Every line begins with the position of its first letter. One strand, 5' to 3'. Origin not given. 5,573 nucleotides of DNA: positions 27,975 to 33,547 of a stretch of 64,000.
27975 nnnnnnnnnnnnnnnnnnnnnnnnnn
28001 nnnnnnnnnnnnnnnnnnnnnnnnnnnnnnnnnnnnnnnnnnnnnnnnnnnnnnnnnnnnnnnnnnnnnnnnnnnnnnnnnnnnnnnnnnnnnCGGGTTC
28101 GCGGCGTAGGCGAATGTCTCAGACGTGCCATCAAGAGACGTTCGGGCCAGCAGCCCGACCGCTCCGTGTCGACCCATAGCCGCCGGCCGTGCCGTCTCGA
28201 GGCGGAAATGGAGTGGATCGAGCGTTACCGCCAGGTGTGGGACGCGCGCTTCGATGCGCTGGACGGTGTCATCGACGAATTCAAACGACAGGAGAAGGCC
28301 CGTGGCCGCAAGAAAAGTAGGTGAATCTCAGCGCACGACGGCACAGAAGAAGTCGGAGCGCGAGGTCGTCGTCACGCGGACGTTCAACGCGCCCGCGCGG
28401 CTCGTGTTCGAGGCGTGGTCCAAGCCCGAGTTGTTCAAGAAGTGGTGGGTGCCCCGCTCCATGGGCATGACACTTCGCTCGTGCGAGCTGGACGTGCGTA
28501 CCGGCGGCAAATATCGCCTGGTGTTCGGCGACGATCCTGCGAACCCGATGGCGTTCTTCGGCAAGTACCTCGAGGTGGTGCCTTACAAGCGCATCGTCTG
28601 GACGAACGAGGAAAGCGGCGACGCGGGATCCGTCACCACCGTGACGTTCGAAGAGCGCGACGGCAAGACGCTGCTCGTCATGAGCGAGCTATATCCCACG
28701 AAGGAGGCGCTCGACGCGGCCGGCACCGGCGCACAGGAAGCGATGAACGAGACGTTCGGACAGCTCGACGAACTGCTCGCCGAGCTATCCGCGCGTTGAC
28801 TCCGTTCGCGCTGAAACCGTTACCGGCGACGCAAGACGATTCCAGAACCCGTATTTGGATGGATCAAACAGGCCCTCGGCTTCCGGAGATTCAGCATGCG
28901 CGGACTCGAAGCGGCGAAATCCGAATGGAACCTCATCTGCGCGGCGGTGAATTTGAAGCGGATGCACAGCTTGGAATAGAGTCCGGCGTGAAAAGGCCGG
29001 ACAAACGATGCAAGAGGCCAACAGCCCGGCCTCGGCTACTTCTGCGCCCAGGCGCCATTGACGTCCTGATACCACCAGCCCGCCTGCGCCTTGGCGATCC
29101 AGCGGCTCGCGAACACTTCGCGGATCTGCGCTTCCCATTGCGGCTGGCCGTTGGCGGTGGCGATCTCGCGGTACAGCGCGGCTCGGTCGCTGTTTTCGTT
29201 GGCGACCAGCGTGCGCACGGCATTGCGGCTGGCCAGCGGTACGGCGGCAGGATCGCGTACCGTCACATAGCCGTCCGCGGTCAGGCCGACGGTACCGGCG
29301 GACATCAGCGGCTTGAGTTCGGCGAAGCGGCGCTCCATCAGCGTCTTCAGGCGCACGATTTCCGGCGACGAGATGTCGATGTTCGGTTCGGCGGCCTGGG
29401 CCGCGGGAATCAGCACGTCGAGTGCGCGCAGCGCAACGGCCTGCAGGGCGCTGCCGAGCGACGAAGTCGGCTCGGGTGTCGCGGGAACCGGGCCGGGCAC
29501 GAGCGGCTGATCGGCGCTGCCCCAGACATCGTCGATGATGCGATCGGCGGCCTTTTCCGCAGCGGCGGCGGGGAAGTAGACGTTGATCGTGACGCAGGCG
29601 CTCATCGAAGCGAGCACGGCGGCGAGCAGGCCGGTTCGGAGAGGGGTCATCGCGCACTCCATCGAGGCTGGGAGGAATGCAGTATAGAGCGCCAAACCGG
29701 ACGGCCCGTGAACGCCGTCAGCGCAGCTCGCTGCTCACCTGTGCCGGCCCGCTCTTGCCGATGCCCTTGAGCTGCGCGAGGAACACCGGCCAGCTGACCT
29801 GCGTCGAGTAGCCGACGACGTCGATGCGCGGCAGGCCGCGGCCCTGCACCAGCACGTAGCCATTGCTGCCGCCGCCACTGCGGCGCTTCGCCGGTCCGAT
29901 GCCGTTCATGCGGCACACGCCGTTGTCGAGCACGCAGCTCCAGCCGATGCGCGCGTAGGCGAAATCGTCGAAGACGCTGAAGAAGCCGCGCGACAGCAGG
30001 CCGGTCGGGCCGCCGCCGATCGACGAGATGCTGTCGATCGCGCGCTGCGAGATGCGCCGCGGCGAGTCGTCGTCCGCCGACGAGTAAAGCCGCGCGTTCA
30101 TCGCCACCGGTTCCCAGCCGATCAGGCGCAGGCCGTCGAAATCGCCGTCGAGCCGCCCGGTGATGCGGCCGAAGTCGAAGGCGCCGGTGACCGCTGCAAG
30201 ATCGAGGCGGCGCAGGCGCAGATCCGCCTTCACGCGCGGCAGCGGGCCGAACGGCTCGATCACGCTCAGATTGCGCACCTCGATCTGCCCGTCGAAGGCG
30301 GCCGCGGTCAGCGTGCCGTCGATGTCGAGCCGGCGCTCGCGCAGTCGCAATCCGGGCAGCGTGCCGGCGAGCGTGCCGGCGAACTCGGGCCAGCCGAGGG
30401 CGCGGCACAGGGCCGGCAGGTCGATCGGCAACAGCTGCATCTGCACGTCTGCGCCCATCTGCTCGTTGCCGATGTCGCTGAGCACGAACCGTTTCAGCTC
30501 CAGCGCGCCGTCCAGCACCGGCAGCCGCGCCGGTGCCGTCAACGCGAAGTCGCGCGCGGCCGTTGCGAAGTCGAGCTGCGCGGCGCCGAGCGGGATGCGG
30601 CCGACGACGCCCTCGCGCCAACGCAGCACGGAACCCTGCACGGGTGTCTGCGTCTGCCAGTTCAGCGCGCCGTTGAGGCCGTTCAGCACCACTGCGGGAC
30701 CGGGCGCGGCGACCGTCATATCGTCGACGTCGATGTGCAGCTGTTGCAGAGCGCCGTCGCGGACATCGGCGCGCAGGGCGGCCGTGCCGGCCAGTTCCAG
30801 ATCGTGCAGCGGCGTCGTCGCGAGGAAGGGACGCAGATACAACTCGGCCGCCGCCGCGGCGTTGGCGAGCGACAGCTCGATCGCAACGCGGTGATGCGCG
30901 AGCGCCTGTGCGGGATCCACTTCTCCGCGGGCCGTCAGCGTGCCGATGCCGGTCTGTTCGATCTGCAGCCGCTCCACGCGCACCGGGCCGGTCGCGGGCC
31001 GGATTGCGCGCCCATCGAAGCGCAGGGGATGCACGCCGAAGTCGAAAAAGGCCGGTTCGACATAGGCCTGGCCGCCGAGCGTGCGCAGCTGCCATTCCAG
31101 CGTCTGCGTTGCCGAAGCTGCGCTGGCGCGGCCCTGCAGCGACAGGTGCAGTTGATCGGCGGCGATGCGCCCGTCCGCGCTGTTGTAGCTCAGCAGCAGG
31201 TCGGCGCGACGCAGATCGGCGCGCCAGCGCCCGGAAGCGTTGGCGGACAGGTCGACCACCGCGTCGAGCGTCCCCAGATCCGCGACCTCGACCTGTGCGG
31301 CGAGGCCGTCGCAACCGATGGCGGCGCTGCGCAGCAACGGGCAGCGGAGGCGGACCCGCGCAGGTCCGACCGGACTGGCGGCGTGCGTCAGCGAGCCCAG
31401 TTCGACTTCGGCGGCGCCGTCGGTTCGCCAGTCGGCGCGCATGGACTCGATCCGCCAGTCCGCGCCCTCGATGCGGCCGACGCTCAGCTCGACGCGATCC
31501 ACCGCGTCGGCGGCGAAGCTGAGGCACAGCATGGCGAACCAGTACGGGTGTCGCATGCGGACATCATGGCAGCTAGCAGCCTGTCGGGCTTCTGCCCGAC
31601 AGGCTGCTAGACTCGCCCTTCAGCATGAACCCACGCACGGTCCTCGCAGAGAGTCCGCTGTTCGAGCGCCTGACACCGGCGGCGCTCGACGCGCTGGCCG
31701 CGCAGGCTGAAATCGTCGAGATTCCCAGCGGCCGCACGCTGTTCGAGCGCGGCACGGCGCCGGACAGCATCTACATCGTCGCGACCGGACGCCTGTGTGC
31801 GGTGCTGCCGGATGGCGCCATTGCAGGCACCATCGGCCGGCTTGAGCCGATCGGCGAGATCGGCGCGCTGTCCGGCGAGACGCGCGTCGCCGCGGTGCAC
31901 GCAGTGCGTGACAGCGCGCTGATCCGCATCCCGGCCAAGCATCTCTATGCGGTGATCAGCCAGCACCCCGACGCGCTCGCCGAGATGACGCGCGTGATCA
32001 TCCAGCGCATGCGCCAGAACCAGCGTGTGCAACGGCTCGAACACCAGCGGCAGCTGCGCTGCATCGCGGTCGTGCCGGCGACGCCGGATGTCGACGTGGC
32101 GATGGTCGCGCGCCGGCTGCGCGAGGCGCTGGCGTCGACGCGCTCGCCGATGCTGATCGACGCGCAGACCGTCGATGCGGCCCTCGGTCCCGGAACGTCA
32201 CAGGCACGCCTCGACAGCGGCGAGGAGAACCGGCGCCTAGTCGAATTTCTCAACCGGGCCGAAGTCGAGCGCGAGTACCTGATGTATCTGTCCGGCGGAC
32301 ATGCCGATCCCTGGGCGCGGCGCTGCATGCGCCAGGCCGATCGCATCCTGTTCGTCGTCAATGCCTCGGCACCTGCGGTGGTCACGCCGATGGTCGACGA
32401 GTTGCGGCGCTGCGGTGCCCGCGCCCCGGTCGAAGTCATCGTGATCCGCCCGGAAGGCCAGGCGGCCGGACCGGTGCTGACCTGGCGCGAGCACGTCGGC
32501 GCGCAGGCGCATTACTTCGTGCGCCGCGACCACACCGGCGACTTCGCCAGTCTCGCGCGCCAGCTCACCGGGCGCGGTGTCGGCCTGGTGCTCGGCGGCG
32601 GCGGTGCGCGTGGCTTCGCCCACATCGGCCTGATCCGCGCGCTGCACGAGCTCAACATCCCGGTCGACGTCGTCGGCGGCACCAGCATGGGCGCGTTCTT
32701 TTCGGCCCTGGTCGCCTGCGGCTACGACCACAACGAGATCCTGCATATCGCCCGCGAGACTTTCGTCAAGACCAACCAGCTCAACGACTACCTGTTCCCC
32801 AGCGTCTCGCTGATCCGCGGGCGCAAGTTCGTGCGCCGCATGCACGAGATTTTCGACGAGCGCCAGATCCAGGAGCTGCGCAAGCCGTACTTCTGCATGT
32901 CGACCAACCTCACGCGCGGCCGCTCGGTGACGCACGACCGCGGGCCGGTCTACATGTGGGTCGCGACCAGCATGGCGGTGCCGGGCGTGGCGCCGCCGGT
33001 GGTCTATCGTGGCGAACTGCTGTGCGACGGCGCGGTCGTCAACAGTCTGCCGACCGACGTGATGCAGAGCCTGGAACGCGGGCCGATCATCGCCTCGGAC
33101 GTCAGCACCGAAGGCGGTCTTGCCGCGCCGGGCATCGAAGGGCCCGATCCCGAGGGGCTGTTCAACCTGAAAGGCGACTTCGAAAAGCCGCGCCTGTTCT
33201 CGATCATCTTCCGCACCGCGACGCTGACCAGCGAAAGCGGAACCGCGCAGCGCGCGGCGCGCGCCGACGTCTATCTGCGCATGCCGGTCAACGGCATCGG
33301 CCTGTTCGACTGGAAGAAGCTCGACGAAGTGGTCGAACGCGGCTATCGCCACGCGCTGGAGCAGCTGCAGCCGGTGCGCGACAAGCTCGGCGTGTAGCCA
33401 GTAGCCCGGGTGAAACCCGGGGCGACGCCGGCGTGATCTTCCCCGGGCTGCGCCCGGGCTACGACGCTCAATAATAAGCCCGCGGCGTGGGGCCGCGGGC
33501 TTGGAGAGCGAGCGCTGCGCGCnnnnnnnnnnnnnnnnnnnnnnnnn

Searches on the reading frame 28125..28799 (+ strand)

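Call 31: search_protein_families(library=pfam, proteins=[window:28125-28799:+], max_evalue=0.001)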
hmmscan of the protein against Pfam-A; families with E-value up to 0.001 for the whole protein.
window:28125-28799:+ (224 aa): 2 families
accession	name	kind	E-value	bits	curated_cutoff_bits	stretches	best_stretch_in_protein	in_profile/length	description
PF08327.17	AHSA1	-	4.4e-24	85.5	22.1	1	88-218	1-124/125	Activator of Hsp90 ATPase homolog 1-like protein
PF10604.15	Polyketide_cyc2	-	0.00092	20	27.4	1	80-214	3-137/142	Polyketide cyclase / dehydrase and lipid transport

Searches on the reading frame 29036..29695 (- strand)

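Call 31: search_protein_families(library=pfam, proteins=[window:29036-29695:-], max_evalue=0.001)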
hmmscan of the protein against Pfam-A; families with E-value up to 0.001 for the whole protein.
window:29036-29695:- (219 aa): 1 family
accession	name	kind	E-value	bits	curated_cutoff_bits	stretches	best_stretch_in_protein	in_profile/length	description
PF07027.17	DUF1318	-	3.3e-23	82.5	27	1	123-219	4-92/92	Protein of unknown function (DUF1318)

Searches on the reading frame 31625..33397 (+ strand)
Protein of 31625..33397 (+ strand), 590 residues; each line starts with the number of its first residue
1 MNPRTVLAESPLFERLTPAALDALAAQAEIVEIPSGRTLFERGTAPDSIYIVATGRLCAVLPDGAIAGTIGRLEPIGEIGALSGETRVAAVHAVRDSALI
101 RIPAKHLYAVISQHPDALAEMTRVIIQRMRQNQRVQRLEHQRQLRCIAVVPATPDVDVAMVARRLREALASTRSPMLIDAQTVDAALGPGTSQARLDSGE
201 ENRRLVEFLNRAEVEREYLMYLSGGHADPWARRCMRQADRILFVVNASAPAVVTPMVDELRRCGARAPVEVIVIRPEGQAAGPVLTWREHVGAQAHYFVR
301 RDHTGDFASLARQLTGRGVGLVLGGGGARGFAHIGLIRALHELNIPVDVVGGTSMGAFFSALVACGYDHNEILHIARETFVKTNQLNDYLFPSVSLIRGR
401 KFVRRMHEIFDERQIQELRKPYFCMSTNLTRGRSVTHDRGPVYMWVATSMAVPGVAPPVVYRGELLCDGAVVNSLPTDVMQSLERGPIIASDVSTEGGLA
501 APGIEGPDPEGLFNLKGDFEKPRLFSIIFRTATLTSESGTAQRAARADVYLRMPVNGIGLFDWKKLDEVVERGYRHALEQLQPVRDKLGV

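Call 31: search_protein_families(library=pfam, proteins=[window:31625-33397:+], max_evalue=0.001)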
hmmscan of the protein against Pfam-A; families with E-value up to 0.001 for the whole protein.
window:31625-33397:+ (590 aa): 3 families
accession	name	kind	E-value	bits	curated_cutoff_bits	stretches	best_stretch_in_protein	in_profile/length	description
PF01734.28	Patatin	-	1.3e-31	110.8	27.7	1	321-479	1-189/191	Patatin-like phospholipase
PF24179.1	NTE_Ploop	-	8.1e-15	55.6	27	1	144-280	2-135/223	Neuropathy Target Esterase family P-loop like domain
PF00027.35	cNMP_binding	-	2.7e-14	53.3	27.5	1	31-114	2-89/89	Cyclic nucleotide-binding domain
